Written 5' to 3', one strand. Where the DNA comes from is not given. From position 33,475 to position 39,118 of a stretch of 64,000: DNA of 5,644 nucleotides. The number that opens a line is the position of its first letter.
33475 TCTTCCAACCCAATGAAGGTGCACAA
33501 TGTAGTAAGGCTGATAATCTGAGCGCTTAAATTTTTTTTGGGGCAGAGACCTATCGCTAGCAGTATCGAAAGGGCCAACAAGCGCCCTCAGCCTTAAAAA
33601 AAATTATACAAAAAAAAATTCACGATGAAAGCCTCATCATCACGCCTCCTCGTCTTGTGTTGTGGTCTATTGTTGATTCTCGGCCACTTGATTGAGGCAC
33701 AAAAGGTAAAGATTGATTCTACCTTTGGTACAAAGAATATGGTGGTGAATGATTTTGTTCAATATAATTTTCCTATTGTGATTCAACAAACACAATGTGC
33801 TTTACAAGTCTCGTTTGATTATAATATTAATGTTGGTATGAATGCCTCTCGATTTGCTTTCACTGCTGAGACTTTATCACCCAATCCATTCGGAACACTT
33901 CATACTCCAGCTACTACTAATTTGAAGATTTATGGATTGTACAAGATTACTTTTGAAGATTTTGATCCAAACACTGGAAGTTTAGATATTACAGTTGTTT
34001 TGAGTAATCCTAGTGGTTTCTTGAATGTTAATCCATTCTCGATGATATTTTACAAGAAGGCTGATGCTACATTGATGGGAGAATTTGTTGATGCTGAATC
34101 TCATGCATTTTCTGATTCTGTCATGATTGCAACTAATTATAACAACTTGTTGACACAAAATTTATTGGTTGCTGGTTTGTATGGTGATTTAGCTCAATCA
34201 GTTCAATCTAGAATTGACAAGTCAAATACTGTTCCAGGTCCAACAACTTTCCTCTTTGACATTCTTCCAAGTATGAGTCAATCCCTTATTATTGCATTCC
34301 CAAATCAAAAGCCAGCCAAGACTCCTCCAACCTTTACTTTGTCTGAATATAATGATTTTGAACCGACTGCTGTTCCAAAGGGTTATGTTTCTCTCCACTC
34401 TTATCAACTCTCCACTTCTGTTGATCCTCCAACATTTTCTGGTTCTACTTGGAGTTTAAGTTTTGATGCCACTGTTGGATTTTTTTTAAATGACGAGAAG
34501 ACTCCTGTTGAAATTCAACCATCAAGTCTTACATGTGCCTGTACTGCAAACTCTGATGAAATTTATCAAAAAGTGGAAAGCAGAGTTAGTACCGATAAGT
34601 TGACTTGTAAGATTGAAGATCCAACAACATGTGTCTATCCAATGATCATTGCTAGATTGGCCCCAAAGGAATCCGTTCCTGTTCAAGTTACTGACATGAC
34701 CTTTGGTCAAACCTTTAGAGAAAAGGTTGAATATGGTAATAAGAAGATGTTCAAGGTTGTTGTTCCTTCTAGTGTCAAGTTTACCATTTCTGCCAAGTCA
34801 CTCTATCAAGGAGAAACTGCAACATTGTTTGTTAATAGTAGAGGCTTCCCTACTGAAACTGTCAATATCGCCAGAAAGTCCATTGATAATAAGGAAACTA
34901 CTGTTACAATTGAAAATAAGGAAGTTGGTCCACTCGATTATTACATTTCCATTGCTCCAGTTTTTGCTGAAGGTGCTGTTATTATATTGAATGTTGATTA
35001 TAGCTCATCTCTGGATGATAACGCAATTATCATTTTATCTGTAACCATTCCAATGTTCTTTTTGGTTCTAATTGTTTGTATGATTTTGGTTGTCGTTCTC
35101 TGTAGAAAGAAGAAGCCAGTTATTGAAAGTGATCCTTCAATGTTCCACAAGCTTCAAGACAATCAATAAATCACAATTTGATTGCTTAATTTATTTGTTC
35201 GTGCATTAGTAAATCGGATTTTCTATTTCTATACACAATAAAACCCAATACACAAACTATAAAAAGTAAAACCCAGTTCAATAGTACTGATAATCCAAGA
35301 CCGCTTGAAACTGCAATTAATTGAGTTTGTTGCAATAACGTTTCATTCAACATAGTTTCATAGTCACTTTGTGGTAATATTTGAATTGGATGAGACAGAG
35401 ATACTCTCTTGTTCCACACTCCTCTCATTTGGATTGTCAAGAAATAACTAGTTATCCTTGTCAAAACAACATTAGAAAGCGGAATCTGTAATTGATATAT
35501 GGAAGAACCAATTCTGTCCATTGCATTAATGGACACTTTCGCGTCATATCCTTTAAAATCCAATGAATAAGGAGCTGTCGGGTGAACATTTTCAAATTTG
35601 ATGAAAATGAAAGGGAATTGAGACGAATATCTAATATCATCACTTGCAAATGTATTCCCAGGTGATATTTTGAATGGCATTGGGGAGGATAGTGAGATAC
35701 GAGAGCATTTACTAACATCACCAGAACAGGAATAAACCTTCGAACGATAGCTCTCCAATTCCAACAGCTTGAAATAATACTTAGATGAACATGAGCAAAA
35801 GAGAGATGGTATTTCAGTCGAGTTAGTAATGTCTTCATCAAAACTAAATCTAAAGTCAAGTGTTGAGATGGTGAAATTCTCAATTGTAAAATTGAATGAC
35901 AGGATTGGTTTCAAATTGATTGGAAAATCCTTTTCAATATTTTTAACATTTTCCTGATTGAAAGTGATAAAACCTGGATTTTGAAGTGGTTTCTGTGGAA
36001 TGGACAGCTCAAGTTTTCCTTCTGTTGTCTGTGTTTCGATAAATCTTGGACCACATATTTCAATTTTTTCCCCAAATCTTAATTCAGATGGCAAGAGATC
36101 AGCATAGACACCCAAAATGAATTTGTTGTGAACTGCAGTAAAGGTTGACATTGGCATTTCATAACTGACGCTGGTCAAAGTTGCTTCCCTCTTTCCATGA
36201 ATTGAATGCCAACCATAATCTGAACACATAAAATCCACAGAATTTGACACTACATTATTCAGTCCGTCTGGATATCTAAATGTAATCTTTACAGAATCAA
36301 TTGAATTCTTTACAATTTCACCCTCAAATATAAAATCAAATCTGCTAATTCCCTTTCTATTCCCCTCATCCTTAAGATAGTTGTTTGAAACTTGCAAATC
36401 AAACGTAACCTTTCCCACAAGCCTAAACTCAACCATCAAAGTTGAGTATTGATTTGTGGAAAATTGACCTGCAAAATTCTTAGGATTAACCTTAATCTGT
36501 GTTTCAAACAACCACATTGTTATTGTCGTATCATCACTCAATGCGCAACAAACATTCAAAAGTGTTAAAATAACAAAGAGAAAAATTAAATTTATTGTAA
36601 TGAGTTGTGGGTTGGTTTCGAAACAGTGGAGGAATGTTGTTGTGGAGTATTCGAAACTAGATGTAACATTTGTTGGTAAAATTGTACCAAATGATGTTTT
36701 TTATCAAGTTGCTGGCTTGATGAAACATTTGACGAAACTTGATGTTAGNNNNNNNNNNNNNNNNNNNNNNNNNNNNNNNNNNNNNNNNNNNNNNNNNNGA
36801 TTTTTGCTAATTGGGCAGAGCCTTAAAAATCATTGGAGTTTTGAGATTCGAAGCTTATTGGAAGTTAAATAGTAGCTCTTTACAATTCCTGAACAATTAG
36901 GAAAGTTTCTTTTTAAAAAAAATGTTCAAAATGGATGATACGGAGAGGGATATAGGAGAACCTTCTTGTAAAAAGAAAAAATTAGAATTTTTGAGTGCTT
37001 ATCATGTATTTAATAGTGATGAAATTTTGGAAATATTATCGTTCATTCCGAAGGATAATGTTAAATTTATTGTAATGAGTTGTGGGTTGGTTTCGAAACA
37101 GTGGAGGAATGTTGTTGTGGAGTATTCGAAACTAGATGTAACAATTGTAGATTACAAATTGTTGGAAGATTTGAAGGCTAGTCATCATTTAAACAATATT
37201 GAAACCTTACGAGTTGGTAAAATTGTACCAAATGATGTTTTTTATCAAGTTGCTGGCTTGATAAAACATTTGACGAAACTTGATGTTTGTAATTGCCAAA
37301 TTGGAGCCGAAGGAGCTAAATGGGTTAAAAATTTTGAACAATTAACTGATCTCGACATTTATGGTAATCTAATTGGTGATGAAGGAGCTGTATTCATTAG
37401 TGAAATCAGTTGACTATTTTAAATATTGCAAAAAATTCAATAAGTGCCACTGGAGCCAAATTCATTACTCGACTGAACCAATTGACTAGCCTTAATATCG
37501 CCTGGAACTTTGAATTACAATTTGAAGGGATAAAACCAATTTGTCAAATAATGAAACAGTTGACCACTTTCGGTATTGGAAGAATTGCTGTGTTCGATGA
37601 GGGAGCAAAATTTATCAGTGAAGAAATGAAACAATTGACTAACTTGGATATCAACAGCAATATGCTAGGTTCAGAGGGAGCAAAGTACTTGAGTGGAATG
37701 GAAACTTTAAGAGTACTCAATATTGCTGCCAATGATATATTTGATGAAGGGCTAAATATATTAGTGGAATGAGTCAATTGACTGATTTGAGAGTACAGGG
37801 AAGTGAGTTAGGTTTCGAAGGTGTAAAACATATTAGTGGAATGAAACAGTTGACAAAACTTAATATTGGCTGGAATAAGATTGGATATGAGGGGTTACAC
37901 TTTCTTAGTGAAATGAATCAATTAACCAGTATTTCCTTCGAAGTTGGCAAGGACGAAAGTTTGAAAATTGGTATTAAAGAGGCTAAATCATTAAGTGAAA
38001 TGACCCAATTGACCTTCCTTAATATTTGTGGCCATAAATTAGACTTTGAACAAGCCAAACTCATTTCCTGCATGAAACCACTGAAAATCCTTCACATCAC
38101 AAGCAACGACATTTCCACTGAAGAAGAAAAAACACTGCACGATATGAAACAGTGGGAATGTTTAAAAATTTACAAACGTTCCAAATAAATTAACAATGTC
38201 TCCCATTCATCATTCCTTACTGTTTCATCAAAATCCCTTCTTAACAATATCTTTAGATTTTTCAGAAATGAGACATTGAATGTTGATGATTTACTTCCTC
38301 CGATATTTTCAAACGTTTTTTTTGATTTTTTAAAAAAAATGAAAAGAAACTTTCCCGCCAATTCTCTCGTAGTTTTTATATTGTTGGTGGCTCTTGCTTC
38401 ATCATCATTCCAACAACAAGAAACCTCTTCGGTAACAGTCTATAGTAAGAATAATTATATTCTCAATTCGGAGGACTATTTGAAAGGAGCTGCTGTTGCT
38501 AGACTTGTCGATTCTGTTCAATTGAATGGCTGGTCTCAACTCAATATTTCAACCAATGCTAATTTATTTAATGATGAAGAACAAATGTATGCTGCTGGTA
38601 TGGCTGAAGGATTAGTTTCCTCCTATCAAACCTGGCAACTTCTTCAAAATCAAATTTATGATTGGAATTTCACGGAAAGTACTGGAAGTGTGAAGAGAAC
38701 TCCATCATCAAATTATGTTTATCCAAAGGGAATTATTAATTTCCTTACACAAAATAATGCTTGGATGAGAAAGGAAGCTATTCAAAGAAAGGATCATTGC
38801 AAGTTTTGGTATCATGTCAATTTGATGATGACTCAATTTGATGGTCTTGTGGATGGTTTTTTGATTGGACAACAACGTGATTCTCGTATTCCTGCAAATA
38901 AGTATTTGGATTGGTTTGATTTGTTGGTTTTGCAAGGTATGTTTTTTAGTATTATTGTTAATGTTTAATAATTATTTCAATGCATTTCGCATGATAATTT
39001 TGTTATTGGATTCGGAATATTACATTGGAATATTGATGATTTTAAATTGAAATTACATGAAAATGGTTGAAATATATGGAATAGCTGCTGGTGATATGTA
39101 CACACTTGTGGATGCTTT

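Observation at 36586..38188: Gap-flanking duplicated block plus a twice-frameshifted F-box/LRR gene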

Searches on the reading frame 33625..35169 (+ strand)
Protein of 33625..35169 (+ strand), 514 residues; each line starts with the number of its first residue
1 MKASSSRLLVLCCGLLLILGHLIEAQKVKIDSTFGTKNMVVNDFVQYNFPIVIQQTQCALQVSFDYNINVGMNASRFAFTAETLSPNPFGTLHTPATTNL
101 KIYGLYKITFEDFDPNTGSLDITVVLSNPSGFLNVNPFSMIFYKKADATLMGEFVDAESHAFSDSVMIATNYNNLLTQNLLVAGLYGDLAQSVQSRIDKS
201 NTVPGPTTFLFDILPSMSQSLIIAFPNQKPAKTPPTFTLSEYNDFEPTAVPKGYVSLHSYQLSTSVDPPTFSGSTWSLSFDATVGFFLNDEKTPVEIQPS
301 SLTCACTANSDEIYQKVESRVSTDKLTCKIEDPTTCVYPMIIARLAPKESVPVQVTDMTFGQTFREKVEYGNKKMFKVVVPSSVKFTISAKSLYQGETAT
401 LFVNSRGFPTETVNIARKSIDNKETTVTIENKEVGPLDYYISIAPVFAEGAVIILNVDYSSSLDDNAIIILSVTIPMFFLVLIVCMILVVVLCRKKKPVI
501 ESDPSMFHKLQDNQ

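Call 6: find_encoding_contigs(protein=window:33625-35169:+, flank=10000, max_places=10)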
Protein window:33625-35169:+ (514 aa): no gene with exactly this product is on record in the collection.

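Call 7: search_protein_families(library=pfam, proteins=[window:33625-35169:+], max_evalue=0.01)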
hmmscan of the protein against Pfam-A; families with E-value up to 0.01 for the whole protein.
window:33625-35169:+ (514 aa): 1 family
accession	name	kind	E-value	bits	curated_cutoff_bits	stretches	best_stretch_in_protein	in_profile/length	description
PF01913.23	FTR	-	0.00015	22.2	27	1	270-378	42-140/142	Formylmethanofuran-tetrahydromethanopterin formyltransferase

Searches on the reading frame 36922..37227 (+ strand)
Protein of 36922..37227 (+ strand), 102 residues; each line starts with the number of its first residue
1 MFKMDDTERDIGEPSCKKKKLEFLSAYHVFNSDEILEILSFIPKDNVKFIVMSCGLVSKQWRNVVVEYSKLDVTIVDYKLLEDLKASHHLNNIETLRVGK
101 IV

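Call 15: search_protein_families(library=pfam, proteins=[window:36922-37227:+], max_evalue=10)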
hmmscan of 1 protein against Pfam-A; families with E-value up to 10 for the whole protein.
seq(102 aa): 3 families
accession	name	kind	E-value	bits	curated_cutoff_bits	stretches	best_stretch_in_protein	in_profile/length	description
PF00646.38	F-box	-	0.0077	16.6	20.5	1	33-65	7-35/43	F-box domain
PF12937.12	F-box-like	-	0.013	15.7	24.3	1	36-66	10-36/47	F-box-like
PF24901.1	HTH_MCM7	-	0.032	14.5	26.5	1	46-74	36-64/76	DNA replication licensing factor MCM7, winged helix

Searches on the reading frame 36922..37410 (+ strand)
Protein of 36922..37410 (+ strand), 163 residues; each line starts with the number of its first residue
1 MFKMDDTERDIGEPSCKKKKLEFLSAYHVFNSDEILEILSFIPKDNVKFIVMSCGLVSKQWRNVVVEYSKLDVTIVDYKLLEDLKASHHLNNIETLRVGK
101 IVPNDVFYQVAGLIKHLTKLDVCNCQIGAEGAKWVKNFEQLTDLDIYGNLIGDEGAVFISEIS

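Call 41: predict_structure(alignment_id=A3)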
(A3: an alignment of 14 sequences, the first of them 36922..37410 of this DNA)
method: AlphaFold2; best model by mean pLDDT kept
length: 163 residues; sequences in the alignment: 14
mean_pLDDT: 81.0   pTM: 0.62
mean pLDDT of the five models: 81.0, 79.3, 78.1, 76.2, 74.8
residues with pLDDT >= 90: 64; 70-90: 68; 50-70: 15; < 50: 16
segments of 3 or more residues with pLDDT < 50: 1-6, 8-17
pLDDT, mean of each block of 10 residues (from residue 1): 44 47 56 75 82 80 81 91 89 91 85 93 93 94 95 97 90
secondary structure, 60 per line:
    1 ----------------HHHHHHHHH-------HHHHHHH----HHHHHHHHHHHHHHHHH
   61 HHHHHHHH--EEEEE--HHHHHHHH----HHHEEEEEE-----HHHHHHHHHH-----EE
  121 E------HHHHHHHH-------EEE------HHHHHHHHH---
elements in order: H17-25 H33-39 H44-68 E71-75 H78-85 E93-98 H104-113 E119-121 H128-135 E143-145 H152-160
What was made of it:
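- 37270..38185 (+): Twelve RI-type LRR units of mostly 24 residues (72 nt). The AF2 model of the first 163 residues shows alternating strand/helix units, pLDDT 81 (call 41).
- On F-box/LRR (FBXL-type) proteins: The AF2 model has helices 17-25, 33-39 and 44-68 at pLDDT 75-82 (call 41).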

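Call 43: fold_search(model_id=the predicted structure, library=pdb)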
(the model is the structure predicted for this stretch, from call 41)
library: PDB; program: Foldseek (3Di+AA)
matches with E <= 10: 668; with E <= 0.001: 0
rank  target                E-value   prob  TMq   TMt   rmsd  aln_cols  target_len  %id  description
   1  5y3s_C                1.2e-02  0.96  0.37  0.31  11.2       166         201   17  Crystal structure of human NLRP1 leucine rich repeat domain (released 2018-08-01)
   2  8j07_w                3.8e-02  1.00  0.44  0.20   8.5       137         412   20  96nm repeat of human respiratory doublet microtubule and associated axonemal complexes (released 2023-07-26)
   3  4per_A                5.2e-02  1.00  0.46  0.18   2.8       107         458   20  Structure of Gallus gallus ribonuclease inhibitor complexed with Gallus gallus ribonuclease I (released 2014-06-25)
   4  8swf_C                5.5e-02  1.00  0.41  0.09   3.8       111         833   21  Cryo-EM structure of NLRP3 open octamer (released 2024-02-14)
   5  6wcq_B                6.2e-02  0.97  0.44  0.22  10.0       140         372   18  Structure of a substrate-bound DQC ubiquitin ligase (released 2020-08-19)
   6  9n0o_A                7.4e-02  0.57  0.30  0.09  14.0       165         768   10  CryoEM structure of Rv2531c dimer from Mycobacterium tuberculosis (released 2025-11-26)
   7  8uah_B                7.8e-02  1.00  0.47  0.24   2.9       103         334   20  Structure of BACH1 BTB domain-bound FBXL17 ubiquitin ligase (released 2024-11-06)
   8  5y3s_D                7.8e-02  0.89  0.34  0.29   6.7       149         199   15  Crystal structure of human NLRP1 leucine rich repeat domain (released 2018-08-01)
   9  9fqr_Qx               8.3e-02  0.97  0.33  0.15   4.6        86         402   19  96-nm repeat of axonemal doublet microtubules from bovine sperm (released 2025-03-26)
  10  8th8_G                8.8e-02  0.82  0.40  0.21  17.8       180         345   13  Linker domain of Nexin-dynein regulatory complex from Tetrahymena thermophila (released 2023-09-20)
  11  8j07_5                9.3e-02  0.99  0.41  0.23   3.0        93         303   17  96nm repeat of human respiratory doublet microtubule and associated axonemal complexes (released 2023-07-26)
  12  6w66_B                9.3e-02  0.87  0.41  0.20  11.1       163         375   21  The structure of the F64A, S172A mutant Keap1-BTB domain in complex with SKP1-FBXL17 (released 2020-08-19)
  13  8axj                  1.1e-01  0.96  0.39  0.39   3.8       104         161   14  Crystal structure of the N-terminal domain of Trypanosoma brucei CFAP410 (released 2023-09-13)
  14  4z94_G                1.2e-01  0.84  0.36  0.21   6.3       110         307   15  Actin Complex With a Chimera of Tropomodulin-1 and Leiomodin-1 Actin-Binding Site 2 (released 2015-10-21)
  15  4z64_A                1.3e-01  0.60  0.26  0.09   5.7        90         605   17  the plant peptide hormone receptor complex in arabidopsis (released 2016-03-02)
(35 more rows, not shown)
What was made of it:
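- Closest known: FBXL-type F-box/LRR substrate receptors of SCF ubiquitin ligases. Same: FBXL17, TIR1 and FBXL3 structures appear among the Foldseek matches (call 43).
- Closest known: Ribonuclease-inhibitor-like. Same: The best structural matches are NLRP1 LRR and ribonuclease inhibitor (TM about 0.46, rmsd 2.8 A over 107 columns) (call 43).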

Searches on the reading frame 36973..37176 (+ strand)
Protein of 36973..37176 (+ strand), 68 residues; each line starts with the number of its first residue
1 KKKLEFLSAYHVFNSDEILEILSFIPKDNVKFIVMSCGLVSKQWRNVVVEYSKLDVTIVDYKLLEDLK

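Call 29: search_solved_structures(query=A1, max_evalue=10, show_alignments=2)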
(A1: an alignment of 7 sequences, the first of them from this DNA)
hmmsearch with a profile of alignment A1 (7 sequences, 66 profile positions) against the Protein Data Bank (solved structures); distinct sequences matched with E-value up to 10: 2.
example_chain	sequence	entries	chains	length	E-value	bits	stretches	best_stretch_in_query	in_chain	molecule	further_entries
8urt_A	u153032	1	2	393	0.55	13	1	11-26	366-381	Cholinephosphotransferase 1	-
8ul9_A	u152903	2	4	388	0.59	12.9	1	11-26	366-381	Cholinephosphotransferase 1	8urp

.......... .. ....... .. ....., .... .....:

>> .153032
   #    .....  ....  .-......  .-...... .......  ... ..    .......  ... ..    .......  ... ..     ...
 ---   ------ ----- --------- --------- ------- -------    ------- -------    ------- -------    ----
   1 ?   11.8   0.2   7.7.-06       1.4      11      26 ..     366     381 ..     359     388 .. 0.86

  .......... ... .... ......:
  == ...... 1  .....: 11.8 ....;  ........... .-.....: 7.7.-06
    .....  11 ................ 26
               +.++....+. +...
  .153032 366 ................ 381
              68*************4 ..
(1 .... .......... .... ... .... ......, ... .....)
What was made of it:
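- On F-box/LRR (FBXL-type) proteins: A PDB profile search finds no F-box protein (call 29).
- Tried and rejected: Only a spurious short match turned up (call 29).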

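Call 30: search_protein_families(library=pfam, alignment_id=A1, max_evalue=1)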
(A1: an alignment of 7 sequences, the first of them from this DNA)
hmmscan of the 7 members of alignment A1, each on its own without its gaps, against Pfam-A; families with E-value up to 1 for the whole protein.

A. member 1, seq(68 aa): 3 families
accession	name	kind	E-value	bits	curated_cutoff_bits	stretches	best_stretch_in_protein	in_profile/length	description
PF00646.38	F-box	-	0.0031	17.8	20.5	1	16-48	7-35/43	F-box domain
PF12937.12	F-box-like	-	0.0054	16.9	24.3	1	18-49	9-36/47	F-box-like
PF24901.1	HTH_MCM7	-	0.017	15.4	26.5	1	29-57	36-64/76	DNA replication licensing factor MCM7, winged helix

B. families by the number of members that match (of 7 scanned): 4 families
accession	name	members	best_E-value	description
PF12937.12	F-box-like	7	2.2e-05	F-box-like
PF00646.38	F-box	7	0.00051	F-box domain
PF24901.1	HTH_MCM7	1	0.017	DNA replication licensing factor MCM7, winged helix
PF18511.6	F-box_5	1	0.04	F-box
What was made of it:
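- On F-box/LRR (FBXL-type) proteins: PF12937 scores 15.7-16.9 against 24.3 (calls 15, 30).
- Closest known: FBXL-type F-box/LRR substrate receptors of SCF ubiquitin ligases. Different: The F-box score is below Pfam's cut-off (16.6-17.8 vs 20.5 bits), the conserved L-P is replaced by F-S/N, and all structural matches have E above 0.01 (calls 15, 30, 43).
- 37009..37119 (+): Divergent F-box-like N-terminal motif (residues about 30-66: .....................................). All 7 family N-termini tested hit F-box/F-box-like, best E=2.2e-5 (call 30).
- On F-box/LRR (FBXL-type) proteins: All 7 family N-termini hit F-box/F-box-like at E <= 1 (best 2.2e-5) (call 30).
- Closest known: FBXL-type F-box/LRR substrate receptors of SCF ubiquitin ligases. 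Same: Every family member tested gives F-box/F-box-like Pfam hits (call 30).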

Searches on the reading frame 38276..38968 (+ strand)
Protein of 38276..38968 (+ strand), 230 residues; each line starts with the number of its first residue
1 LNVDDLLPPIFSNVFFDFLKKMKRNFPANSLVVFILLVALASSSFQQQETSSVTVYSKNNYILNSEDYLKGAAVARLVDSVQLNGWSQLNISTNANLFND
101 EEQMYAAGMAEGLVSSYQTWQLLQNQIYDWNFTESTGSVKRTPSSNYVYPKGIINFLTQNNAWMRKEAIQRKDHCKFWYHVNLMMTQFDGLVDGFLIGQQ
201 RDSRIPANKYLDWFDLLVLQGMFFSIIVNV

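Call 7: search_protein_families(library=pfam, proteins=[window:38276-38968:+], max_evalue=0.01)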
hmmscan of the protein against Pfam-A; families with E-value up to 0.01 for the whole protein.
window:38276-38968:+ (230 aa): 1 family
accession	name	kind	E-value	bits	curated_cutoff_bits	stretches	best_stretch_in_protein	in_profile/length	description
PF04916.18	Phospholip_B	-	5.5e-22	78.5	27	1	73-206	1-121/487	Phospholipase B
